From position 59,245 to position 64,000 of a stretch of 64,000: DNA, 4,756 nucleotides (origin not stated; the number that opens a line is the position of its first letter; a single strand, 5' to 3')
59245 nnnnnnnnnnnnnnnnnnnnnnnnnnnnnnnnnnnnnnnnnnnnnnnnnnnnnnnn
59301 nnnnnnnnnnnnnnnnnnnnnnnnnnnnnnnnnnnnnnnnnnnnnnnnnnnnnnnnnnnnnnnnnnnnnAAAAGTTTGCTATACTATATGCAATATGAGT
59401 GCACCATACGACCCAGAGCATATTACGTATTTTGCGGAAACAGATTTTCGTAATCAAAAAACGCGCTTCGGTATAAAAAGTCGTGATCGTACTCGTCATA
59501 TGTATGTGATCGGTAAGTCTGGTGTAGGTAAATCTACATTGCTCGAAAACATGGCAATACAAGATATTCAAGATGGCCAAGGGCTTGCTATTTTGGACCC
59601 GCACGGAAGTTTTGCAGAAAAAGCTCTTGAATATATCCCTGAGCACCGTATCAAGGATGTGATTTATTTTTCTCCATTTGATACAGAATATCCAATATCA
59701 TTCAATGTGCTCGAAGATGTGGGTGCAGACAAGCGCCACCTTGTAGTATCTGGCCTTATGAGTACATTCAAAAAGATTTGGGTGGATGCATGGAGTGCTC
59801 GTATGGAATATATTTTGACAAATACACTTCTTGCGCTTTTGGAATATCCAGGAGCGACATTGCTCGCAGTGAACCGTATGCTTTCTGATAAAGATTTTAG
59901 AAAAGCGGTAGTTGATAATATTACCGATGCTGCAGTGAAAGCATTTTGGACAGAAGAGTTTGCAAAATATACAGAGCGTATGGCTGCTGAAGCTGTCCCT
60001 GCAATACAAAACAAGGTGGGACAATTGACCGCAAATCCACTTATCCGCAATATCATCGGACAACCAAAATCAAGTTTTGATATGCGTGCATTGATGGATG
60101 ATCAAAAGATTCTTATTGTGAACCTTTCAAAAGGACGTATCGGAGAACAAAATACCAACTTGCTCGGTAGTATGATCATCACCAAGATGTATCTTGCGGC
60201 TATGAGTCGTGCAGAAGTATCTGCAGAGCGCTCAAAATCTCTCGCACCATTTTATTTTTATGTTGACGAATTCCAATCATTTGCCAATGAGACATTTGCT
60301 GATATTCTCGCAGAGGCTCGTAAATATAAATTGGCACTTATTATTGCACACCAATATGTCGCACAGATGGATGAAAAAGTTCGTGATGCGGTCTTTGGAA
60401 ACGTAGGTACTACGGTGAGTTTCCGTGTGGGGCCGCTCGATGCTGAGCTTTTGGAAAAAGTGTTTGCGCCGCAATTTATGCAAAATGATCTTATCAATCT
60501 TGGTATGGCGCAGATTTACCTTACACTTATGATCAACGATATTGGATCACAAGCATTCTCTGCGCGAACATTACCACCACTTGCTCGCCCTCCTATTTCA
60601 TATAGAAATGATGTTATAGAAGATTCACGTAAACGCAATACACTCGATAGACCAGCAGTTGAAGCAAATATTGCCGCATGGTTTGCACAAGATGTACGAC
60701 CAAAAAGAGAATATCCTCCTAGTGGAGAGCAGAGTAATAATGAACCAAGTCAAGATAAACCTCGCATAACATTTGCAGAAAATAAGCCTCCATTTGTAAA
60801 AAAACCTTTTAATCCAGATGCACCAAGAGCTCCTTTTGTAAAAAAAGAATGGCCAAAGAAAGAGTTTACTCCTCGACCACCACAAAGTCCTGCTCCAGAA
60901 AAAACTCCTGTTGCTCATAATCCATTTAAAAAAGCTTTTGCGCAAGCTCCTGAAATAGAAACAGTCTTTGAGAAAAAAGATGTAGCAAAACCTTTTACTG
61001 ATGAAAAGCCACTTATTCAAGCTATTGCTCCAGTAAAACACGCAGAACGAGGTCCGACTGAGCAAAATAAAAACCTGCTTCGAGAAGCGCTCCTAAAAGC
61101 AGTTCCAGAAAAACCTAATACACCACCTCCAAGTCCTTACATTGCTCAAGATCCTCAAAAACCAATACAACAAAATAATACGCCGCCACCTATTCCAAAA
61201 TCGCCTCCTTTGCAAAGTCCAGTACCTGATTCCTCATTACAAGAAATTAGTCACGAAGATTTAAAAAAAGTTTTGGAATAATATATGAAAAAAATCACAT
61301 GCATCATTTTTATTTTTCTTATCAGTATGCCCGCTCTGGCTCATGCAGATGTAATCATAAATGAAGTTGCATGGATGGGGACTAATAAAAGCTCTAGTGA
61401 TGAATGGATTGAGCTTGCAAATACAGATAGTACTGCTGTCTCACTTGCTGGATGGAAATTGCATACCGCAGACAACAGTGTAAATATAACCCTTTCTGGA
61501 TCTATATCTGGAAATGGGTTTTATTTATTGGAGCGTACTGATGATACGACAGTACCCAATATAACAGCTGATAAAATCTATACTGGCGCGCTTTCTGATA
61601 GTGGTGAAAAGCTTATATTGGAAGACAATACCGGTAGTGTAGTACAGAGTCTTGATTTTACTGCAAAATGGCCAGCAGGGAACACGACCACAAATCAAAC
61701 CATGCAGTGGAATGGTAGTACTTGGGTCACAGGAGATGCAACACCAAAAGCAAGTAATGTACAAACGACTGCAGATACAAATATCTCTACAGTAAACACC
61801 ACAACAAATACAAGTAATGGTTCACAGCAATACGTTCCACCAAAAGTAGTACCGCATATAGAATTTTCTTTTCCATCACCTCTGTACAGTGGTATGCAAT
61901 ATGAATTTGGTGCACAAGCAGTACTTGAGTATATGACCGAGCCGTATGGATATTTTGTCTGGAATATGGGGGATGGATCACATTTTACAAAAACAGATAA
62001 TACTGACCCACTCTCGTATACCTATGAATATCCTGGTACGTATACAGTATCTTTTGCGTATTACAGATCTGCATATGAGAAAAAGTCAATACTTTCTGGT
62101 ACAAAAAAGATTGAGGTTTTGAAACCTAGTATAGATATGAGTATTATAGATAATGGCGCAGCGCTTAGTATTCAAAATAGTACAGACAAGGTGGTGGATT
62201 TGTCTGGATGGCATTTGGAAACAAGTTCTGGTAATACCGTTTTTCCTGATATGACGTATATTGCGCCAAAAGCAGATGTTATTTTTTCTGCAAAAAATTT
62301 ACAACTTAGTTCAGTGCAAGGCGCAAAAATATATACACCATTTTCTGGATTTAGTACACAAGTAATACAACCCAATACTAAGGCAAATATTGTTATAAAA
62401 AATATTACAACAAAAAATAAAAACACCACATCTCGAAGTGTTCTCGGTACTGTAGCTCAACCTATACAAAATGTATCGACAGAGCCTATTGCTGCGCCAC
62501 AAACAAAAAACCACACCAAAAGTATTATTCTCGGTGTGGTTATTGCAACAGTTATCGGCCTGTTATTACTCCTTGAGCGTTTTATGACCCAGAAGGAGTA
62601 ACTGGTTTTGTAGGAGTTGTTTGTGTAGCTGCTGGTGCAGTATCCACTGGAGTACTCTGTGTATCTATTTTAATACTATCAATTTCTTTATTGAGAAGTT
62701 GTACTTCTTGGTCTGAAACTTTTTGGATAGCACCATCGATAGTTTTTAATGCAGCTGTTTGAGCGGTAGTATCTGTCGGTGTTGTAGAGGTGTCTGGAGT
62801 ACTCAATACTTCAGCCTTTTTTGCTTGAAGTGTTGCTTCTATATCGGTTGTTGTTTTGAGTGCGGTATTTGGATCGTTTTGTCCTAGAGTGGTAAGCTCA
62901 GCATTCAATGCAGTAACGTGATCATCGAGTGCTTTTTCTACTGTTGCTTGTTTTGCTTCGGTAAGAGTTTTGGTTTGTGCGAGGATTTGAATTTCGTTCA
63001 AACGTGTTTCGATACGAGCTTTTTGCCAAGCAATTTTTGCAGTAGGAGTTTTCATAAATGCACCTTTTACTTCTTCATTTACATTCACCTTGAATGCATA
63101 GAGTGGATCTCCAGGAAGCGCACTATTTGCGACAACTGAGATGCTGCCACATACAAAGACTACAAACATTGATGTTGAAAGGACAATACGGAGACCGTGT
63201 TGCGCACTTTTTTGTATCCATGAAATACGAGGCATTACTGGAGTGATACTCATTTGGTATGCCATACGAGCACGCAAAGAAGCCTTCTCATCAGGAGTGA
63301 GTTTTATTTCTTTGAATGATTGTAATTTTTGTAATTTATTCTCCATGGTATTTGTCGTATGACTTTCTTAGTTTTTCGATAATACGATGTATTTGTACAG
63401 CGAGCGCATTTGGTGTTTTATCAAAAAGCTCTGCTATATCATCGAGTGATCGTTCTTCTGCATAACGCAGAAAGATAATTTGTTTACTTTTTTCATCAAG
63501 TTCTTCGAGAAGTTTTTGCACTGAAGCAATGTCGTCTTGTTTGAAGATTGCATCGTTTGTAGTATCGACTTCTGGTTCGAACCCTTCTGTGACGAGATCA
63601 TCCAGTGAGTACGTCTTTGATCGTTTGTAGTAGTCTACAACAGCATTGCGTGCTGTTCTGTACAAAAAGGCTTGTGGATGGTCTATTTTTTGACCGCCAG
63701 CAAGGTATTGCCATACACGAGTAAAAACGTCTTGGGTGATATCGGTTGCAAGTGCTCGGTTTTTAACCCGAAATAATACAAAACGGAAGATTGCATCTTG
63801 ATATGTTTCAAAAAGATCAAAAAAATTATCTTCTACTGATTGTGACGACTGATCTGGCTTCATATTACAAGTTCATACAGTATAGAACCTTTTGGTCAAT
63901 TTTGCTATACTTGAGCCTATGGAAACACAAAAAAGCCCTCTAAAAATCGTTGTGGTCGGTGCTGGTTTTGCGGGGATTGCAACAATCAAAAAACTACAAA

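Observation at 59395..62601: TM-less VirD4/TraG-like ATPase with proline-rich tail adjacent to a lamin-tail-domain surface protein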

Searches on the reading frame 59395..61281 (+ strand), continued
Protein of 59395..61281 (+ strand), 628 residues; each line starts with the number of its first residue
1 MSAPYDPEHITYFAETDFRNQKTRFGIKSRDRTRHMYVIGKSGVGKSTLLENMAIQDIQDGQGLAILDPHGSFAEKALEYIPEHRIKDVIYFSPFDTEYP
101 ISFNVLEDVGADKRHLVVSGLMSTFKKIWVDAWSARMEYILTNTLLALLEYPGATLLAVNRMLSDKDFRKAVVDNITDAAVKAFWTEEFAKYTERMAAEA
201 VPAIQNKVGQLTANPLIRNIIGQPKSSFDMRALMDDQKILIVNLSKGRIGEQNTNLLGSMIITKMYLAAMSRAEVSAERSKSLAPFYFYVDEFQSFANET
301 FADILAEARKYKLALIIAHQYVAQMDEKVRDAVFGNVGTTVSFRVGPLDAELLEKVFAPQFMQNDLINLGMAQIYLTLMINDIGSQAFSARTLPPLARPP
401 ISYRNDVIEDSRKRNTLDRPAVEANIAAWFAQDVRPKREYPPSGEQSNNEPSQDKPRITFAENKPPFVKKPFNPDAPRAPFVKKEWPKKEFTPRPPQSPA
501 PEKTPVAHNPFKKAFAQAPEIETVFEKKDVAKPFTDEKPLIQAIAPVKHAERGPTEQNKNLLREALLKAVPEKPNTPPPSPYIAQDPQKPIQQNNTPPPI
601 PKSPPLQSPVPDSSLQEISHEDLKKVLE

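Call 66: find_encoding_contigs(protein=P0030, flank=10000, max_places=2)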
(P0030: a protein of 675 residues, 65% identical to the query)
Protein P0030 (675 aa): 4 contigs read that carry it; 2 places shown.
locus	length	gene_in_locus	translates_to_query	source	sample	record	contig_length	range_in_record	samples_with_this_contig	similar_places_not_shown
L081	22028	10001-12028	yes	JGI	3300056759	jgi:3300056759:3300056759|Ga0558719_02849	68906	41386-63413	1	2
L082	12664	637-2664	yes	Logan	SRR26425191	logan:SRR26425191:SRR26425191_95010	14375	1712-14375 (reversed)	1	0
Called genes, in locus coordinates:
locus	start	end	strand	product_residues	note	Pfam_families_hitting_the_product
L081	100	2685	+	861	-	PF13750:Big_3_3 (faint), PF17957:Big_7, PF19077:Big_13 (faint), PF17957:Big_7, PF00041:fn3 (weak)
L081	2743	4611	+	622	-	PF06480:FtsH_ext (faint), PF06068:TIP49 (faint), PF00004:AAA, PF20720:nSTAND3 (faint), PF17862:AAA_lid_3, PF01434:Peptidase_M41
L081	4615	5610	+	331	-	PF09587:PGA_cap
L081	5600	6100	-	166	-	-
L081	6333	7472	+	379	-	-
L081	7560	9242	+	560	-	PF05970:PIF1, PF07728:AAA_5 (faint), PF13245:AAA_19, PF13401:AAA_22 (weak), PF13604:AAA_30, PF21530:Pif1_2B_dom, PF14493:HTH_40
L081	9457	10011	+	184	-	-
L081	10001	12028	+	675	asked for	PF01935:DUF87 (weak), PF02534:T4SS-DNA_transf, PF10412:TrwB_AAD_bind, PF12696:TraG-D_C (faint)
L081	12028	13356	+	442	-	PF00932:LTD, PF18911:PKD_4, PF00801:PKD (weak)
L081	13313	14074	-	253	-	PF18915:DUF5667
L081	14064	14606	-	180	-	PF04542:Sigma70_r2, PF08281:Sigma70_r4_2, PF04545:Sigma70_r4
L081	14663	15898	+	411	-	PF07992:Pyr_redox_2, PF00070:Pyr_redox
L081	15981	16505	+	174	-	-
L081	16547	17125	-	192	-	PF03167:UDG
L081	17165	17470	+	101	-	-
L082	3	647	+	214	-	?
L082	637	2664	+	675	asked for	PF01935:DUF87 (weak), PF02534:T4SS-DNA_transf, PF10412:TrwB_AAD_bind, PF12696:TraG-D_C (faint)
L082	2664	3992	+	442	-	PF00932:LTD, PF18911:PKD_4, PF00801:PKD (weak)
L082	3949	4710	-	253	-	PF18915:DUF5667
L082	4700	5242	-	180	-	PF04542:Sigma70_r2, PF08281:Sigma70_r4_2, PF04545:Sigma70_r4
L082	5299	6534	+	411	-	PF07992:Pyr_redox_2, PF00070:Pyr_redox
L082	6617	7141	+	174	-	-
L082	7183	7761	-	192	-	PF03167:UDG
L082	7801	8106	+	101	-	-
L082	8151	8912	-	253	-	-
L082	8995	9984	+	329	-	PF01926:MMR_HSR1, PF02421:FeoB_N (weak), PF06071:YchF-GTPase_C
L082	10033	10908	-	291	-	PF00140:Sigma70_r1_2, PF04542:Sigma70_r2, PF04539:Sigma70_r3, PF04545:Sigma70_r4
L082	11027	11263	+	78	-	-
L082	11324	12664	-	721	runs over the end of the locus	PF17191:RecG_wedge, PF01336:tRNA_anti-codon, PF00270:DEAD, PF04851:ResIII, PF00271:Helicase_C, PF22590:Cas3-like_C_2 (weak), PF19833:RecG_dom3_C (weak)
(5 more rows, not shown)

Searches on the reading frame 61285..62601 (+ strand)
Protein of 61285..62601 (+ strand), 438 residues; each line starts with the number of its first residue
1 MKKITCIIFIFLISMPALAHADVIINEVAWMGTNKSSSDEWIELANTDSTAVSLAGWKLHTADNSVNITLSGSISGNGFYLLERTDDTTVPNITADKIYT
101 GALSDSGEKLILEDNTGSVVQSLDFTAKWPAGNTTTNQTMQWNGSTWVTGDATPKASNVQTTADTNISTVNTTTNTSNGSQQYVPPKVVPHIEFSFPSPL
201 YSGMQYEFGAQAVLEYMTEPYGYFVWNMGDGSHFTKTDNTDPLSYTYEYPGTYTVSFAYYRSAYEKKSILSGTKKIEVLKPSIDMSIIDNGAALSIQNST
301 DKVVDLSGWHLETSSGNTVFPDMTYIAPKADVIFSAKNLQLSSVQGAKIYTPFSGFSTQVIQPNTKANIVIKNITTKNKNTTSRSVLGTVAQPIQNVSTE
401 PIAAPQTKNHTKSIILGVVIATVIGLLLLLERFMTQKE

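Call 3: search_protein_families(library=pfam, proteins=[window:61285-62601:+], max_evalue=0.01)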
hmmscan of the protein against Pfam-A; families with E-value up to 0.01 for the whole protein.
window:61285-62601:+ (438 aa): 3 families
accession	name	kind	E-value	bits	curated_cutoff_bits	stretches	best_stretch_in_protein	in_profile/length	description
PF00932.25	LTD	-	2.2e-19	70.3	34.3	2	19-125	4-107/109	Lamin Tail Domain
PF18911.6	PKD_4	-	5.2e-05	23.7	27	1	190-256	4-65/85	PKD domain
PF00801.26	PKD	-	0.0034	17.8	23.5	1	223-257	31-63/80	PKD domain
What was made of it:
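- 61285..62601 (+): Co-operonic gene for a 438 aa surface protein: signal peptide (aa 1-21), LTD (aa 19-125), PKD-like region (about aa 190-257, sub-threshold), second LTD (about aa 280-365), C-terminal TM anchor (aa 413-430) and an 8 aa cytoplasmic end. Pfam LTD 2.2e-19 with two stretches; PKD_4 5e-5, below its cut-off in this protein (call 3).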

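Call 4: search_protein_families(library=ncbifam, proteins=[window:61285-62601:+], max_evalue=0.01)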
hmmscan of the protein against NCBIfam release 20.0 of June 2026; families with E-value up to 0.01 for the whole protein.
window:61285-62601:+ (438 aa): 1 family
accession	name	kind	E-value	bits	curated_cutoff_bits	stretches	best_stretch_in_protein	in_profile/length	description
NF033680.1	exonuc_ExeM-GG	exception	8.2e-06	24.1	1300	1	2-180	5-181/884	extracellular exonuclease ExeM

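Call 18: search_protein_families(library=pfam, alignment_id=A1, max_evalue=0.001)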
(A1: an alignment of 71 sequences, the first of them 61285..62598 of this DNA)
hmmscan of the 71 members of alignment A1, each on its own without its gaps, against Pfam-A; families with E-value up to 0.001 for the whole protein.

A. member 1, window:61285-62598:+ (438 aa): 2 families
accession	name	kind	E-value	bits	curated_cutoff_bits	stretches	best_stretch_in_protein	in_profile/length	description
PF00932.25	LTD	-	2.2e-19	70.3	34.3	2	19-125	4-107/109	Lamin Tail Domain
PF18911.6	PKD_4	-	5.2e-05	23.7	27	1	190-256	4-65/85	PKD domain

B. families by the number of members that match (of 71 scanned): 33 families (the first 25 are shown)
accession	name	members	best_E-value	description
PF00932.25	LTD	37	4.3e-25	Lamin Tail Domain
PF18911.6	PKD_4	33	3.5e-12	PKD domain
PF00801.26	PKD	31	2.4e-11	PKD domain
PF00534.26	Glycos_transf_1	22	6.9e-45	Glycosyl transferases group 1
PF13692.12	Glyco_trans_1_4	21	9.2e-35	Glycosyl transferases group 1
PF13439.12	Glyco_transf_4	21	1.8e-13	Glycosyltransferase Family 4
PF20706.3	GT4-conflict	21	2.2e-09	Family 4 Glycosyltransferase in conflict systems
PF13524.12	Glyco_trans_1_2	20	1.8e-14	Glycosyl transferase-like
PF13579.12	Glyco_trans_4_4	11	1.9e-11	Glycosyl transferase 4-like domain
PF16363.11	GDP_Man_Dehyd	5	4.9e-55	GDP-mannose 4,6 dehydratase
PF01370.27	Epimerase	5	3.7e-53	NAD dependent epimerase/dehydratase family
PF04321.23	RmlD_sub_bind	5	1.4e-10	RmlD substrate binding domain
PF01073.25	3Beta_HSD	5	7.4e-09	3-beta hydroxysteroid dehydrogenase/isomerase family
PF07993.18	NAD_binding_4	4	1.3e-09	Male sterility protein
PF02719.21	Polysacc_synt_2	4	9.2e-07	Polysaccharide biosynthesis protein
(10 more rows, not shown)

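Call 25: search_protein_families(library=padloc, proteins=[window:61285-62601:+], max_evalue=0.01)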
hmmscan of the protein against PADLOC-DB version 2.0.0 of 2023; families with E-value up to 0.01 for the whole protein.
window:61285-62601:+ (438 aa): 1 family
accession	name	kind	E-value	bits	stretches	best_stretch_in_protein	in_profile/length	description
PDLC01096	C3a212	-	0.00031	18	1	293-352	208-258/279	SNc+LTD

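Call 26: search_protein_families(library=phrogs, proteins=[window:61285-62601:+], max_evalue=0.01)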
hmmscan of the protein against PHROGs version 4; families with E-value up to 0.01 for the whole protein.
window:61285-62601:+ (438 aa): 0 families

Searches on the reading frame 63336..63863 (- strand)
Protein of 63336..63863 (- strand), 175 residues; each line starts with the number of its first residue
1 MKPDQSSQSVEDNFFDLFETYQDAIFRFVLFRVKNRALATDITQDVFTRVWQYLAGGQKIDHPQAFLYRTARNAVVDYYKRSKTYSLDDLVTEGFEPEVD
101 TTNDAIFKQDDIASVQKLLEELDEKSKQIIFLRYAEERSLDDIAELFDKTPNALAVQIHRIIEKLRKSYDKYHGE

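Call 3: search_protein_families(library=pfam, proteins=[window:63336-63863:-], max_evalue=0.01)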
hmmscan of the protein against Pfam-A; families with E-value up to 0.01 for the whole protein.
window:63336-63863:- (175 aa): 3 families
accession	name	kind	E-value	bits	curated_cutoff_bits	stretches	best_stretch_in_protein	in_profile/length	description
PF04542.20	Sigma70_r2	-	4.3e-11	42.9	24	1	17-83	1-69/71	Sigma-70 region 2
PF08281.18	Sigma70_r4_2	-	3.5e-10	39.8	25.7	1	114-165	3-54/54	Sigma-70, region 4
PF04545.22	Sigma70_r4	-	1.5e-06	28.1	24.1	1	118-167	1-50/50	Sigma-70, region 4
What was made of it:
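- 63336..63863 (-): ECF-type sigma factor gene, overlapping the start of the DUF5667 gene. Sigma70_r2 4e-11 and Sigma70_r4_2 3.5e-10 (call 3).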
